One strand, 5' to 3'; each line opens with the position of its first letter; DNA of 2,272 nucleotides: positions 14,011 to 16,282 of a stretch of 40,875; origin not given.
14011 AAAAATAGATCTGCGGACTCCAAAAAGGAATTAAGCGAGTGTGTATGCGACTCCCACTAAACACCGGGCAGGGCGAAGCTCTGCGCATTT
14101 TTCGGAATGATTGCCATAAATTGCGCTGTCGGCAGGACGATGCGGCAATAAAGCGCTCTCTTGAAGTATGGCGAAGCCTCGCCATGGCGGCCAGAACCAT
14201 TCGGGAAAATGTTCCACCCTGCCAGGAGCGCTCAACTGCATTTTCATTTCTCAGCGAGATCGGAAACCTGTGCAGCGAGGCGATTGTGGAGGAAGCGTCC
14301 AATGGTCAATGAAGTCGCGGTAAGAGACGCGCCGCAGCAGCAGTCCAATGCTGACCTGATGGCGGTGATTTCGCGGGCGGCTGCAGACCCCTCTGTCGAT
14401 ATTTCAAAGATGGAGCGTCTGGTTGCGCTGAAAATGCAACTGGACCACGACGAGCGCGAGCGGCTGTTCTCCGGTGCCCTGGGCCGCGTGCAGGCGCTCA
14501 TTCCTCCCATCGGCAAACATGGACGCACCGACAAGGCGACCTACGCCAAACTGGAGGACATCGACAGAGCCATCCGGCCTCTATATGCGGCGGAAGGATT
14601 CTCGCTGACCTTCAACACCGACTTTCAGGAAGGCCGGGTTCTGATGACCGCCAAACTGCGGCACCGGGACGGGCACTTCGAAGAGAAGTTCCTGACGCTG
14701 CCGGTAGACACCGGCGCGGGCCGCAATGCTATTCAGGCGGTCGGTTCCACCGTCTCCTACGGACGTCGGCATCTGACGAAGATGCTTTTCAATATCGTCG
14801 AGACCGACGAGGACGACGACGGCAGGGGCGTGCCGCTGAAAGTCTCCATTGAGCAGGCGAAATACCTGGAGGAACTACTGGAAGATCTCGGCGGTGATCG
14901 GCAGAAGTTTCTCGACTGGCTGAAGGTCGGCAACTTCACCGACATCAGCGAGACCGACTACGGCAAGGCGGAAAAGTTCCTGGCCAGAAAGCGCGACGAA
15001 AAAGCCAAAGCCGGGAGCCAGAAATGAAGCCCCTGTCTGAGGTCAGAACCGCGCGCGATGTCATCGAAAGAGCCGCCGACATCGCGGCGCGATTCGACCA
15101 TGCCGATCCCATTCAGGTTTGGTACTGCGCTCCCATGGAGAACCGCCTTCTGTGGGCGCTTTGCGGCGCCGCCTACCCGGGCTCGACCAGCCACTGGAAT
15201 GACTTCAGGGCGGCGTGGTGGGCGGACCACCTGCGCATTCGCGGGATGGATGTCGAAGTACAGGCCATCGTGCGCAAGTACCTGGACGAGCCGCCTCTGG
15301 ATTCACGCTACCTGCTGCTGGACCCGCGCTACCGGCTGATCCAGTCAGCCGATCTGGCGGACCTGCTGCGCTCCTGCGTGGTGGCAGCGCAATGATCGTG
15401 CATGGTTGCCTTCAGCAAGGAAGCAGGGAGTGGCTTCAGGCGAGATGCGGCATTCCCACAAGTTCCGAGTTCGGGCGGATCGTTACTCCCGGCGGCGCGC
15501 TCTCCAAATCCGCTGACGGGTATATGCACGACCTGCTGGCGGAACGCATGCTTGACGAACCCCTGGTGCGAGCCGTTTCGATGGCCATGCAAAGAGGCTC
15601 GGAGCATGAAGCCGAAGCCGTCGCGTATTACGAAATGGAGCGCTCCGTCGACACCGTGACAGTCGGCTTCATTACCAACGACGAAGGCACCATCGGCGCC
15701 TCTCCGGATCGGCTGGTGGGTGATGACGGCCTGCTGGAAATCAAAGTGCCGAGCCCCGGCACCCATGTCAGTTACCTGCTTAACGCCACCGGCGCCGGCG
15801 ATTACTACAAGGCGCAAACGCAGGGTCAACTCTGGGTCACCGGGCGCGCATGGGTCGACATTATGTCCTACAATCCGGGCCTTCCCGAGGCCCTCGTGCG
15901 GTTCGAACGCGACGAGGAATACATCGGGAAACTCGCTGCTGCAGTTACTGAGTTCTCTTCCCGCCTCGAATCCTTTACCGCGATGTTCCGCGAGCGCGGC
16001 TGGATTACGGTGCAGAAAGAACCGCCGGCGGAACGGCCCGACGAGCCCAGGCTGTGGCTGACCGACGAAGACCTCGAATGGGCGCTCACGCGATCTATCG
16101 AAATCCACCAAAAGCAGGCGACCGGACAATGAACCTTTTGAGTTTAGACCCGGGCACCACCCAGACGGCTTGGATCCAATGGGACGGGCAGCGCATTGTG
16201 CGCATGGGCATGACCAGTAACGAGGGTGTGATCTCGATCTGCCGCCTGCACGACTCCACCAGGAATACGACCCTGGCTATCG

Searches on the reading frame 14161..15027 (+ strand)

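Call 104: search_protein_families(library=pfam, proteins=[window:14161-15027:+], max_evalue=0.001)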
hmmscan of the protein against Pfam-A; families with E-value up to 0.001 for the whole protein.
window:14161-15027:+ (288 aa): 1 family
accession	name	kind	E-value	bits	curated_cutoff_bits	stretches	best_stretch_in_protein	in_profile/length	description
PF04404.17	ERF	-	1.1e-12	48.6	25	1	106-221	4-128/153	ERF superfamily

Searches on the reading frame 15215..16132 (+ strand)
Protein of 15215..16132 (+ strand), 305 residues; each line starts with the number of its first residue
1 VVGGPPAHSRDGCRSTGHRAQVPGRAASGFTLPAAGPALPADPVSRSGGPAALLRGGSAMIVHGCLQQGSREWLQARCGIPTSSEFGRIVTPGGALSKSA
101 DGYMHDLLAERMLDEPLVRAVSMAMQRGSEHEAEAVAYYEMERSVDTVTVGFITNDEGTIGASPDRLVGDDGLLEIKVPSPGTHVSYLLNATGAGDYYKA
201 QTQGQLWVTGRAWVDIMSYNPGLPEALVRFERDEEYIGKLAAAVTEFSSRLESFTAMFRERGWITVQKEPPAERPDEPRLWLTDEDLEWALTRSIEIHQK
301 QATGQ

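Call 104: search_protein_families(library=pfam, proteins=[window:15215-16132:+], max_evalue=0.001)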
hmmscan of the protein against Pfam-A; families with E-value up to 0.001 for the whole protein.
window:15215-16132:+ (305 aa): 1 family
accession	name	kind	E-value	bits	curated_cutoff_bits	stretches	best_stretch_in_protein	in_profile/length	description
PF09588.16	YqaJ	-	5.1e-19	69.5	22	1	72-211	1-149/150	YqaJ-like viral recombinase domain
